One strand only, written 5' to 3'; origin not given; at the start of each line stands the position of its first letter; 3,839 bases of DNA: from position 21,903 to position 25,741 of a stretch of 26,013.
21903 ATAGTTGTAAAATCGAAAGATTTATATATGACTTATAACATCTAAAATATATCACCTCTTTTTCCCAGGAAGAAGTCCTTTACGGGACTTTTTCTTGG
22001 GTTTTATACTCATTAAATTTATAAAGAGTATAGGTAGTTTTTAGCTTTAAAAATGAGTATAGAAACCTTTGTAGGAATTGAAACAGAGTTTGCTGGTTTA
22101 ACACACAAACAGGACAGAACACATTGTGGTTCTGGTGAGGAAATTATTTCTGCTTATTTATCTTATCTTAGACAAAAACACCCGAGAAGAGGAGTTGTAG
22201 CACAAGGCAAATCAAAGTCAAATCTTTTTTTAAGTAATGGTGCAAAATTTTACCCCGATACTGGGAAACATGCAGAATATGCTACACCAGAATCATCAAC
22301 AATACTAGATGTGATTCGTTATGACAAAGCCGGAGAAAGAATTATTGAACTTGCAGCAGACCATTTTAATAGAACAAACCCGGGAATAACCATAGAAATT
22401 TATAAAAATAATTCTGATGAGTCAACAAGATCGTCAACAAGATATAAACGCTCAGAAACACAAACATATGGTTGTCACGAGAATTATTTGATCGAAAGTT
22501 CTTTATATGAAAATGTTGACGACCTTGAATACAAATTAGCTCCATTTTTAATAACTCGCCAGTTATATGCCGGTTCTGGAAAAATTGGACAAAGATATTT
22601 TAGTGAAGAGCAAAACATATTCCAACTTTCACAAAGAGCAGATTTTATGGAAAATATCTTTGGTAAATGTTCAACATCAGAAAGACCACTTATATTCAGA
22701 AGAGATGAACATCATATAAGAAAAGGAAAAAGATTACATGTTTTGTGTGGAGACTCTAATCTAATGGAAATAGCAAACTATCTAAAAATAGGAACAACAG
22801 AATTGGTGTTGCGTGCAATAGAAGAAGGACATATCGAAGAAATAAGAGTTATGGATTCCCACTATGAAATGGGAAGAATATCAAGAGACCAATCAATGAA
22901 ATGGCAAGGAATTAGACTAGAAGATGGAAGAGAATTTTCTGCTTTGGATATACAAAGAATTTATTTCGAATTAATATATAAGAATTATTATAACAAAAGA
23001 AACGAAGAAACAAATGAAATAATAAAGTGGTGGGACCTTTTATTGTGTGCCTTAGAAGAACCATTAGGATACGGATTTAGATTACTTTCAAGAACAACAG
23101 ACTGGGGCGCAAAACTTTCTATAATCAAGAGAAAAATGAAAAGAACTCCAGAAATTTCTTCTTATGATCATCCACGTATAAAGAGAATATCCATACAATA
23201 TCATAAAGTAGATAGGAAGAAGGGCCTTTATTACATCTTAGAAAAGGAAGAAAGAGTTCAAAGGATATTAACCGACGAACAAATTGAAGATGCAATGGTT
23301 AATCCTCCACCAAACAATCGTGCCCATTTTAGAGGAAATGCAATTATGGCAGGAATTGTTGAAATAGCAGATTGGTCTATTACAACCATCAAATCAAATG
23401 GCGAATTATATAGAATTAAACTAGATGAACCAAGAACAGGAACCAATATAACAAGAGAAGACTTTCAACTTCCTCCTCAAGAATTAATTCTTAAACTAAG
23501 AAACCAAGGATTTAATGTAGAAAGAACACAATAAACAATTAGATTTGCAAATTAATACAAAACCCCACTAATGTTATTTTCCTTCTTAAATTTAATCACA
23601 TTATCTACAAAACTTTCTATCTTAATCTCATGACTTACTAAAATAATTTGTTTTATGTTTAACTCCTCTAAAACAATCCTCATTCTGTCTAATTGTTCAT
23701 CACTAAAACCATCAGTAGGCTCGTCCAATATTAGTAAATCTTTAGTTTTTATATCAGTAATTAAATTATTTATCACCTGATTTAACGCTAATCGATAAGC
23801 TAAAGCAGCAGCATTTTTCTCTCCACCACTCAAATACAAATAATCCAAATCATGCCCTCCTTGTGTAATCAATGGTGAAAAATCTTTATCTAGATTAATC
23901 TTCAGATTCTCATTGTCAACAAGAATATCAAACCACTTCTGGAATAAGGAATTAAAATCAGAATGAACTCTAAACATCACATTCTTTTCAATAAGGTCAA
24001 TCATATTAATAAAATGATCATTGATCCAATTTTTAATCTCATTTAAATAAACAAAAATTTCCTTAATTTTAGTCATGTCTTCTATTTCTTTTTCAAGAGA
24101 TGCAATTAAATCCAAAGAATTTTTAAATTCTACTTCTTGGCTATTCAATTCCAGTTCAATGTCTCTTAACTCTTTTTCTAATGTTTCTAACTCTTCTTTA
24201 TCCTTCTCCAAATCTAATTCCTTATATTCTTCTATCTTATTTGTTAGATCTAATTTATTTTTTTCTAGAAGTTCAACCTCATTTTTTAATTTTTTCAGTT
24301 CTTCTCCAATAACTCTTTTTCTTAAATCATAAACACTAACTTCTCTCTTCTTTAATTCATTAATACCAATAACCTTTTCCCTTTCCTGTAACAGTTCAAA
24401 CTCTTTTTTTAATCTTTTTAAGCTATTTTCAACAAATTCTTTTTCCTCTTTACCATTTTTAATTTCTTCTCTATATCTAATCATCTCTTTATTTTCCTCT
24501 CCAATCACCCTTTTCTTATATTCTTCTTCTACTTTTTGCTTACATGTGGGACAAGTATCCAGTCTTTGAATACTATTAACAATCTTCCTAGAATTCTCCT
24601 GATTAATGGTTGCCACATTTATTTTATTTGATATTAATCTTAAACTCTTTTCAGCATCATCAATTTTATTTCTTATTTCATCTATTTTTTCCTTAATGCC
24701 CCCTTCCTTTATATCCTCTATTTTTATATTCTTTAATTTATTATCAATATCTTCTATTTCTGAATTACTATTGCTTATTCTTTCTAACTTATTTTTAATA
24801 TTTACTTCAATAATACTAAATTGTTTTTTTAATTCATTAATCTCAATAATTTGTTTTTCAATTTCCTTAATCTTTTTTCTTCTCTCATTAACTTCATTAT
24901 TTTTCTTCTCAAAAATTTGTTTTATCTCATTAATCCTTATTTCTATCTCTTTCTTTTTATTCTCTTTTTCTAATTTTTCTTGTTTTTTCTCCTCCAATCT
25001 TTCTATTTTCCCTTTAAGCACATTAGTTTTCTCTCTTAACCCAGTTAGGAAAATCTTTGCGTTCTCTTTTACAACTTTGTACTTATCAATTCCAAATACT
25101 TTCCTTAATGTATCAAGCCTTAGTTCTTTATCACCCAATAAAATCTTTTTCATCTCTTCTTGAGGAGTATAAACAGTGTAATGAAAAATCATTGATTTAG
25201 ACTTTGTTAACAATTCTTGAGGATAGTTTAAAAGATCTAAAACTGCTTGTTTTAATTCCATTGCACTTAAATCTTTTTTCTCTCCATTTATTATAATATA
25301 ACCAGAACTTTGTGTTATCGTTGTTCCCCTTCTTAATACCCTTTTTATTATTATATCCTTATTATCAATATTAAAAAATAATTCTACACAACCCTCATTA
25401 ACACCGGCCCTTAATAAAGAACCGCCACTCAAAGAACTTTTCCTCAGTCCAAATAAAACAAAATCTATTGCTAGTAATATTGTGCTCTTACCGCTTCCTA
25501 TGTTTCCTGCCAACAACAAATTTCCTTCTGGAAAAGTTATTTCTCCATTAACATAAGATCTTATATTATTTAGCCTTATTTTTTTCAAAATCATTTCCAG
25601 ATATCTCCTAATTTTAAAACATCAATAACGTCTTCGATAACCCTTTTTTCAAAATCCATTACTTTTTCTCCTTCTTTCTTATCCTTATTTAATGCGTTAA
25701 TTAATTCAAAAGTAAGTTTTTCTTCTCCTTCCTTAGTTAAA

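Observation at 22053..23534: Intact PafA-type Pup ligase in a DPANN archaeon with no Pup, Dop or proteasome genes beside it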

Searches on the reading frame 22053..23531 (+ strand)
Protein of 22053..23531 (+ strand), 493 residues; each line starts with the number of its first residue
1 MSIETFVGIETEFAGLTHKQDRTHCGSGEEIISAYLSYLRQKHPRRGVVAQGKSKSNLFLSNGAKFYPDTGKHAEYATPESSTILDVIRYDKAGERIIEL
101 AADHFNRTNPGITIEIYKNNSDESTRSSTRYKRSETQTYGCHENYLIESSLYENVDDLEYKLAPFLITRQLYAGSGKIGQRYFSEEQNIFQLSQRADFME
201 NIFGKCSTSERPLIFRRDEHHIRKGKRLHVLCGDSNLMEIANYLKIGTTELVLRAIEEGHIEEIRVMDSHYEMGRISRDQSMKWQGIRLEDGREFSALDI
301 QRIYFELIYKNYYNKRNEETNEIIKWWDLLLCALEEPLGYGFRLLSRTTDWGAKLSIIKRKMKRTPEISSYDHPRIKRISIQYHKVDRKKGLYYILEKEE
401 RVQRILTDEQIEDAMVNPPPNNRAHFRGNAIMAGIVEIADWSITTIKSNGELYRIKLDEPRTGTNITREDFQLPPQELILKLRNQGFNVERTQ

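Call 3: search_protein_families(library=pfam, proteins=[window:22053-23531:+], max_evalue=0.1)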
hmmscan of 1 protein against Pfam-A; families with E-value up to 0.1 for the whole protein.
window:22053-23531:+ (493 aa): 2 families
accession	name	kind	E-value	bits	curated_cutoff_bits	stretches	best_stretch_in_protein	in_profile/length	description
PF03136.20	Pup_ligase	-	3.9e-104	349.5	25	1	6-433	2-427/441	Pup-ligase protein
PF11329.14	DUF3131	-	0.096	12.1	20.3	0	280-330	88-139/367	Protein of unknown function (DUF3131)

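Call 4: search_protein_families(library=ncbifam, proteins=[window:22053-23531:+], max_evalue=0.1)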
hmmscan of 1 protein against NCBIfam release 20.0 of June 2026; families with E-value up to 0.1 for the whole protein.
window:22053-23531:+ (493 aa): 2 families
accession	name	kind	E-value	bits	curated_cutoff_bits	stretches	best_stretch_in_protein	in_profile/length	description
TIGR03688.1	depupylase_Dop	equivalog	3.4e-91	306.4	492.3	1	45-466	70-476/485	depupylase/deamidase Dop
TIGR03686.1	pupylate_PafA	equivalog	2.1e-84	283.8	551.3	1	7-442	4-421/457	Pup--protein ligase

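Call 5: search_solved_structures(query=window:22053-23531:+, max_evalue=0.01, show_alignments=3)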
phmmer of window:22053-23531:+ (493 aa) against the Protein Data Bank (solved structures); distinct sequences matched with E-value up to 0.01: 5.
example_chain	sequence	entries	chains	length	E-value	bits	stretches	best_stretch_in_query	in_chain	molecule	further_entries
4b0r_A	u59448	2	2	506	5.8e-65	222.8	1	55-465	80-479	DEAMIDASE-DEPUPYLASE DOP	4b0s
5lrt_A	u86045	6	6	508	5.8e-65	222.8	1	55-465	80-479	Depupylase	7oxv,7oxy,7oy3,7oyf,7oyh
9cku_G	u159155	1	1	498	1.5e-63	218.2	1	48-464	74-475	Pup deamidase/depupylase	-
4b0t_A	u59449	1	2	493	2.4e-47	164.7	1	50-463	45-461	PUP--PROTEIN LIGASE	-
4bjr_A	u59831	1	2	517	1.4e-46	162.2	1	50-463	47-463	PUP--PROTEIN LIGASE, PROKARYOTIC UBIQUITIN-LIKE PROTEIN PUP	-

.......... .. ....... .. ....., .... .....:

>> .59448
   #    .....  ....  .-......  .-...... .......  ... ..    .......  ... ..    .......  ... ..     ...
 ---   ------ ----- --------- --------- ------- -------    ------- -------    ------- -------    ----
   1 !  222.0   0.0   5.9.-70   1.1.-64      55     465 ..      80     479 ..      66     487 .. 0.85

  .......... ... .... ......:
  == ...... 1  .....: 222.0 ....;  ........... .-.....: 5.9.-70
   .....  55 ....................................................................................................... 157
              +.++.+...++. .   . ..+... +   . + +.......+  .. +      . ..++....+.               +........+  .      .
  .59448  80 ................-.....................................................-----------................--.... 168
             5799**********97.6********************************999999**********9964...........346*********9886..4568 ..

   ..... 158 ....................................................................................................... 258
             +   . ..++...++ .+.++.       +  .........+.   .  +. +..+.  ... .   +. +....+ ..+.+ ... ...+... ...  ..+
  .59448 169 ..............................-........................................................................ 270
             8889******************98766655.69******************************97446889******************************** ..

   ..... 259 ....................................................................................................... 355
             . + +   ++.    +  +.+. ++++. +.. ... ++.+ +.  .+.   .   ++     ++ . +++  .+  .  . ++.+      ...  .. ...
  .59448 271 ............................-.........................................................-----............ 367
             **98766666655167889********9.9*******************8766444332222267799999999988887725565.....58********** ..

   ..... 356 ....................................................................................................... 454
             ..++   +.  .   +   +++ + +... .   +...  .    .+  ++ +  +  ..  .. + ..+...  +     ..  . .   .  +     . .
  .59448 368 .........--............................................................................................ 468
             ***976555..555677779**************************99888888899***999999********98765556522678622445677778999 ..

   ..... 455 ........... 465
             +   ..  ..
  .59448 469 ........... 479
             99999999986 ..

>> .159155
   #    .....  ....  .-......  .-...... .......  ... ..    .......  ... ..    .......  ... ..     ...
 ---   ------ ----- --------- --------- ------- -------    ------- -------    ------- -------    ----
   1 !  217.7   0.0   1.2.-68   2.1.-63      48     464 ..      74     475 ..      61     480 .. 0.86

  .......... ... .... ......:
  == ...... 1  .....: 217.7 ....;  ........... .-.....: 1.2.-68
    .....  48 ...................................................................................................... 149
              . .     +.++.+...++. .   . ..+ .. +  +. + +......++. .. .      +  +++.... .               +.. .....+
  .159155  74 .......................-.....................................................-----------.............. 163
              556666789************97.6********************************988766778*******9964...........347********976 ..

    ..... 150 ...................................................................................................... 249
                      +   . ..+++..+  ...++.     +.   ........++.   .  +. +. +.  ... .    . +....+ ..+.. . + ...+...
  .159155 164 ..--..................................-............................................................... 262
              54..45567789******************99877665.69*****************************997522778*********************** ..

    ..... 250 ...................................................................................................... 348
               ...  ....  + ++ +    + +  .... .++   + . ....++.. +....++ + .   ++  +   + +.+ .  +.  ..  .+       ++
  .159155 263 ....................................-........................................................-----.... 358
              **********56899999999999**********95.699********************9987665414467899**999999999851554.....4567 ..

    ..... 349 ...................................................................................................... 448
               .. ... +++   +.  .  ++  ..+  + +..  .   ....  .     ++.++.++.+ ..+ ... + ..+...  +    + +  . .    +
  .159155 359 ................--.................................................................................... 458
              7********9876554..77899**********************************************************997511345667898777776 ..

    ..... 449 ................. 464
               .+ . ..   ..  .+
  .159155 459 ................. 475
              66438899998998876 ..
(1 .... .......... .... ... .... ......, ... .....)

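Call 10: find_homologous_proteins(query=window:22053-23531:+, max_evalue=1e-10)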
Query window:22053-23531:+ (493 aa): 7006 proteins with E <= 1e-10 among 8000 candidates; the best 120 are listed.
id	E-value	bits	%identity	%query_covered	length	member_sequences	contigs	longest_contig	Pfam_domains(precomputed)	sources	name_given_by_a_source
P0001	0.0e+0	1124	100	100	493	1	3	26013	PF03136.21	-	-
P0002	3.4e-79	285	40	84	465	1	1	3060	PF03136.21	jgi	jgi:proteasome accessory factor A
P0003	4.7e-73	264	37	88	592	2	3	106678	PF03136.21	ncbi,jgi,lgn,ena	-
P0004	5.4e-73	264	38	82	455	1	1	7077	PF03136.21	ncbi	-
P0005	6.3e-73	264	37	90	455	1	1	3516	PF03136.21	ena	-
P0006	1.2e-72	263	37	90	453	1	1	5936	PF03136.21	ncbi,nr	ncbi:MAG: Pup--protein ligase [Nitrospirae bacterium]|nr:Pup--protein ligase [Nitrospirota bacterium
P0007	1.9e-72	262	34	86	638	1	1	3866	PF03136.21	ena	-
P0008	5.7e-72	261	40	82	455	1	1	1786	PF03136.21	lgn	-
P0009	1.1e-71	260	39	84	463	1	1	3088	PF03136.21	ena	-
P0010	1.1e-71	260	41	57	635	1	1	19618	PF03136.21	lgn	-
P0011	1.2e-71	260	40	82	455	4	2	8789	PF03136.21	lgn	-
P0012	1.9e-71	259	39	82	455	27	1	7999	PF03136.21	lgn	-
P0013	2.8e-71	259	37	60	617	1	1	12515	PF03136.21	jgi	jgi:Pup amidohydrolase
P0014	2.9e-71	259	38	82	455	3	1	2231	PF03136.21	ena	-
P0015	3.1e-71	258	37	85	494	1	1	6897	PF03136.21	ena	-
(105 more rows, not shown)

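Call 35: search_protein_representatives(protein=window:22053-23531:+)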
Query: 493 residues. Proteins with E-value up to 0.001 (for the whole library): 4385; up to 1e-10: 2745; up to 1e-30: 560. The best 150 are listed.
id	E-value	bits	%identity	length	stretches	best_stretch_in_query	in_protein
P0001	0.0e+00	1124.2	100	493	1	1-493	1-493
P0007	6.0e-73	262.4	42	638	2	186-485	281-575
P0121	2.5e-70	253.8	42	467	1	56-434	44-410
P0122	4.5e-66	239.7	41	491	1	1-443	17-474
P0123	4.3e-64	233.2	39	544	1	58-460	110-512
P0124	5.0e-64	233.0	39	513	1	39-452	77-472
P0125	9.5e-64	232.0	39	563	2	189-464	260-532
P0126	5.1e-63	229.6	37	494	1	54-465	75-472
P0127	1.0e-62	228.7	39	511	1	13-432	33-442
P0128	3.2e-62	227.0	38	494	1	55-466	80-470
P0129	1.9e-61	224.5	38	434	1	54-445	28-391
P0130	1.4e-60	221.6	39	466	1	3-443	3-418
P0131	3.8e-60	220.2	41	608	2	185-491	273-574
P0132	9.1e-60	218.9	40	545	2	184-478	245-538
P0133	1.4e-59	218.3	42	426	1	56-435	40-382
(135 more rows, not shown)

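Call 59: find_encoding_contigs(protein=P0122, flank=6000, max_places=2)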
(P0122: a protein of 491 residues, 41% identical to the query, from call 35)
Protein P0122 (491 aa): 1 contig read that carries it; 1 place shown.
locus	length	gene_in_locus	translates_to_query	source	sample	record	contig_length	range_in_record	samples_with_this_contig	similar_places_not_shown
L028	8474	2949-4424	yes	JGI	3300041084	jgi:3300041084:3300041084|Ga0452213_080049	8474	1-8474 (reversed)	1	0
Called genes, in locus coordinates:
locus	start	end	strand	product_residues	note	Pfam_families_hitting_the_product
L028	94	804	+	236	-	-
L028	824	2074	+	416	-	PF17758:Prot_ATP_ID_OB_N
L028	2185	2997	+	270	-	PF00004:AAA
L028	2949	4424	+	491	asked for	PF03136:Pup_ligase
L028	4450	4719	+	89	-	-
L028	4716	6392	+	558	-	PF03136:Pup_ligase, PF13646:HEAT_2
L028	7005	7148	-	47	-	-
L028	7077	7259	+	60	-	-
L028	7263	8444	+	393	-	PF00899:ThiF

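Call 60: find_encoding_contigs(protein=P0002, flank=6000, max_places=2)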
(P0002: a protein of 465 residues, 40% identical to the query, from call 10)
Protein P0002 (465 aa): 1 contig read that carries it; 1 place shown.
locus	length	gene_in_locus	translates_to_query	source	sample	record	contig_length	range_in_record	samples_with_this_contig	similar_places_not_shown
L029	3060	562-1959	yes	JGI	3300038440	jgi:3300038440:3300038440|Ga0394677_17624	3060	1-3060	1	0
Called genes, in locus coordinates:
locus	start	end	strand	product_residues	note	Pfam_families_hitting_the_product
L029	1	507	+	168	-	?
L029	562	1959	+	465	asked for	PF03136:Pup_ligase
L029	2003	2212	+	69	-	PF05639:Pup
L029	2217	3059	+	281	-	?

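Call 84: find_encoding_contigs(protein=P0003, flank=8000, max_places=1)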
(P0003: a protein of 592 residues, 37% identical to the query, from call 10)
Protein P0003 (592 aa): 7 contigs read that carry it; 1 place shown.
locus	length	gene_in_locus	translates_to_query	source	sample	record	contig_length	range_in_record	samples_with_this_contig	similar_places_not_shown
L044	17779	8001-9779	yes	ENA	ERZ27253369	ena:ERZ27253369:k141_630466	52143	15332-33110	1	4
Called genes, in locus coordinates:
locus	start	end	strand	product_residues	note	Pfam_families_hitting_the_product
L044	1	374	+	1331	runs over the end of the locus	PF25275:Golvesin_C, PF11617:Cu-binding_MopE (weak), PF25275:Golvesin_C, PF11617:Cu-binding_MopE, PF25275:Golvesin_C, PF11617:Cu-binding_MopE, PF25275:Golvesin_C, PF00404:Dockerin_1 (weak)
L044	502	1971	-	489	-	PF02934:GatB_N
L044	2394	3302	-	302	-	-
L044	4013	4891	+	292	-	-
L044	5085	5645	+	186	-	-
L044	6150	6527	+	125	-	-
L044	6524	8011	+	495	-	PF16450:Prot_ATP_ID_OB_C (faint), PF17758:Prot_ATP_ID_OB_N (weak), PF00004:AAA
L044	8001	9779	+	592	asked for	PF03136:Pup_ligase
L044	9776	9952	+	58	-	-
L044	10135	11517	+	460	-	PF03136:Pup_ligase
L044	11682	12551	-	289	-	-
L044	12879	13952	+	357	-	PF00091:Tubulin, PF12327:FtsZ_C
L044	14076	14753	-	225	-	-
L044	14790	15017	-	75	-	PF07927:HicA_toxin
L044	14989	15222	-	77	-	-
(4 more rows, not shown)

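Call 85: find_encoding_contigs(protein=P0007, flank=8000, max_places=1)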
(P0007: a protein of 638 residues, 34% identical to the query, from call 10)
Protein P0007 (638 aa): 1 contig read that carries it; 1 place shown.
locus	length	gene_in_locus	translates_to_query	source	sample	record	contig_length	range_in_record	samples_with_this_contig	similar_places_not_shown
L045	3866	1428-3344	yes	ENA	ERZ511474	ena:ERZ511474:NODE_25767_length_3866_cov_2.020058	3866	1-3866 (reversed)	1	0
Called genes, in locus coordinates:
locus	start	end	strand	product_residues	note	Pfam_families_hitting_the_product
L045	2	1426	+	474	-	?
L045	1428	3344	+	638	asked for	PF03136:Pup_ligase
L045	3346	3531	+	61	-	-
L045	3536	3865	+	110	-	?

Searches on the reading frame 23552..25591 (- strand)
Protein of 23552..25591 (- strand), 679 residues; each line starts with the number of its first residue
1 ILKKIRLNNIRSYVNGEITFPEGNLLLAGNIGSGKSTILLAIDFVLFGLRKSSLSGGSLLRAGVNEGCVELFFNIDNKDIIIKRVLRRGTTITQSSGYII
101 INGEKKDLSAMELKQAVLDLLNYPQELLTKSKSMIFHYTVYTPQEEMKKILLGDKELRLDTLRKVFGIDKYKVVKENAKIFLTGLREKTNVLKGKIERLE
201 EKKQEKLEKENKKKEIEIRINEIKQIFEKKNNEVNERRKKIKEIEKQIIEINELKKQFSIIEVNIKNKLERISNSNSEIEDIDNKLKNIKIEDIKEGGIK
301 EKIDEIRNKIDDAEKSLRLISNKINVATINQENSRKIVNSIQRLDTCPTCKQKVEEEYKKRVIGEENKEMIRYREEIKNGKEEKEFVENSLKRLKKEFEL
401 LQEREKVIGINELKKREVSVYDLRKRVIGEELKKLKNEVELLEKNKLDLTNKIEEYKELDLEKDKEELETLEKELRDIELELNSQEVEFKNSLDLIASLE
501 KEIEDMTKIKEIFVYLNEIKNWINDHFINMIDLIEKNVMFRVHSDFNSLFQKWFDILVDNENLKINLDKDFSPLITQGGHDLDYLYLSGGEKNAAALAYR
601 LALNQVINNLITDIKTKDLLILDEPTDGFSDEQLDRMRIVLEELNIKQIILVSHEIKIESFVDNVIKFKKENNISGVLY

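Call 55: search_protein_families(library=pfam, proteins=[window:23552-25591:-], max_evalue=0.001)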
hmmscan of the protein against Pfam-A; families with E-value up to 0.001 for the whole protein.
window:23552-25591:- (679 aa): 3 families
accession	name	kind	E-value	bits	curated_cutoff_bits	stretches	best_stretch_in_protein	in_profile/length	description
PF13476.12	AAA_23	-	1.7e-16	61.9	27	1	4-248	1-200/201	AAA domain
PF13555.12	AAA_29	-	1.5e-06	28.2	27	1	2-50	1-50/61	P-loop containing region of AAA domain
PF02463.25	SMC_N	-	1.7e-06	28.1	40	1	2-107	2-119/220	RecF/RecN/SMC N terminal domain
